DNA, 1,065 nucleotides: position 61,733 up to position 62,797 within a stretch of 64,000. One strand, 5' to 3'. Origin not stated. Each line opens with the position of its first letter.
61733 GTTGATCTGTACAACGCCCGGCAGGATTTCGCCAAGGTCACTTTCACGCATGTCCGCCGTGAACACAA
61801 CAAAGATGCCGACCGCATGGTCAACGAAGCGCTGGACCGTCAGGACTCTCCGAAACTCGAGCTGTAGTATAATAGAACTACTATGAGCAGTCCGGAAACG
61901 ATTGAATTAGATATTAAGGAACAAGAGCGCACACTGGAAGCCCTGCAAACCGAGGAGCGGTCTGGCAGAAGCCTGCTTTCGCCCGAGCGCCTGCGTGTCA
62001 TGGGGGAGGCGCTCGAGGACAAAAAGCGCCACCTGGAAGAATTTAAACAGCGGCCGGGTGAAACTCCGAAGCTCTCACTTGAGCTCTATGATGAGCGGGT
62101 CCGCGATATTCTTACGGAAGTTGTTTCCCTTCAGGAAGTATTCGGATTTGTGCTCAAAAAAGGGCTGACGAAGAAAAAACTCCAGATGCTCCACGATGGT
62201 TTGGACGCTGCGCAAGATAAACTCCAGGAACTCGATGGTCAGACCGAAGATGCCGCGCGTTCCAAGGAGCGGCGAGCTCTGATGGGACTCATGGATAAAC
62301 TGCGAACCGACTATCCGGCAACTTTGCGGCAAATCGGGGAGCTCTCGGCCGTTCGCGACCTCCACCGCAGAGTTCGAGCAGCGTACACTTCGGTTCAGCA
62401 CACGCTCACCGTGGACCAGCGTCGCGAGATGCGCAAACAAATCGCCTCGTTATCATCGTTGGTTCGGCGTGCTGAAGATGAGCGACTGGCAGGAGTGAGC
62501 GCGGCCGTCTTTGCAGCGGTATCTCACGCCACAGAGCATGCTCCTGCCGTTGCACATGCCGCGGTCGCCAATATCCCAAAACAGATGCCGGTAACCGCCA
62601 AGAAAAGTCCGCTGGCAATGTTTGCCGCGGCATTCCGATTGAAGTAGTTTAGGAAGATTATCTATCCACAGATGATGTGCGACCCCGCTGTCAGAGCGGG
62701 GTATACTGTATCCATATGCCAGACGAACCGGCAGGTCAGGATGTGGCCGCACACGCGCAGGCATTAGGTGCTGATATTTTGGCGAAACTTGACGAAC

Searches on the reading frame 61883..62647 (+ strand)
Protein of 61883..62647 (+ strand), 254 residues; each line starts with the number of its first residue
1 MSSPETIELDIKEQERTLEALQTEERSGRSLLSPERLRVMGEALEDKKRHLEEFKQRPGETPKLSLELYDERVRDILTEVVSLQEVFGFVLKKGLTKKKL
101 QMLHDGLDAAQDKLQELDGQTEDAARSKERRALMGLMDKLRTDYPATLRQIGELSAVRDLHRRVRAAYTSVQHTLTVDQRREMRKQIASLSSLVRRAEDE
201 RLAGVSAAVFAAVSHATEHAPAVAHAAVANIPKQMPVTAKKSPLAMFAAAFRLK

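Call 50: find_encoding_contigs(protein=window:61883-62647:+, flank=10000, max_places=3)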
Protein window:61883-62647:+ (254 aa): 1 contig read that carries it; 1 place shown.
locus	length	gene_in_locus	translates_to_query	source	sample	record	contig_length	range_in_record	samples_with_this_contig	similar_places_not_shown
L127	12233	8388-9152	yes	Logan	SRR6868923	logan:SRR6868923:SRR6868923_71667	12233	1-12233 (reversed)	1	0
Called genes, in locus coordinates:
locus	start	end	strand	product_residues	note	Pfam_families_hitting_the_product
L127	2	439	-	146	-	?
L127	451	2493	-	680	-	PF01751:Toprim, PF01131:Topoisom_bac, PF01396:Zn_ribbon_Top1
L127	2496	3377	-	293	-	PF02481:DNA_processg_A, PF18306:LDcluster4 (faint), PF17782:WHD_DprA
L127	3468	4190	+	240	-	PF00535:Glycos_transf_2, PF10111:Glyco_tranf_2_2 (weak), PF13641:Glyco_tranf_2_3 (weak)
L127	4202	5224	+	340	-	PF01087:GalP_UDP_transf, PF02744:GalP_UDP_tr_C (faint), PF01230:HIT (faint), PF16268:DUF4921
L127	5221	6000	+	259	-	PF00121:TIM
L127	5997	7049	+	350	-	PF00162:PGK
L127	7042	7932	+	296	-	PF02272:DHHA1 (weak)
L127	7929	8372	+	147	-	PF00075:RNase_H, PF13456:RVT_3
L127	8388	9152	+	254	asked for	-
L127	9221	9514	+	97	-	-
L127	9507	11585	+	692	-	-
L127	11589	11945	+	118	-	-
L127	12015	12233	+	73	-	?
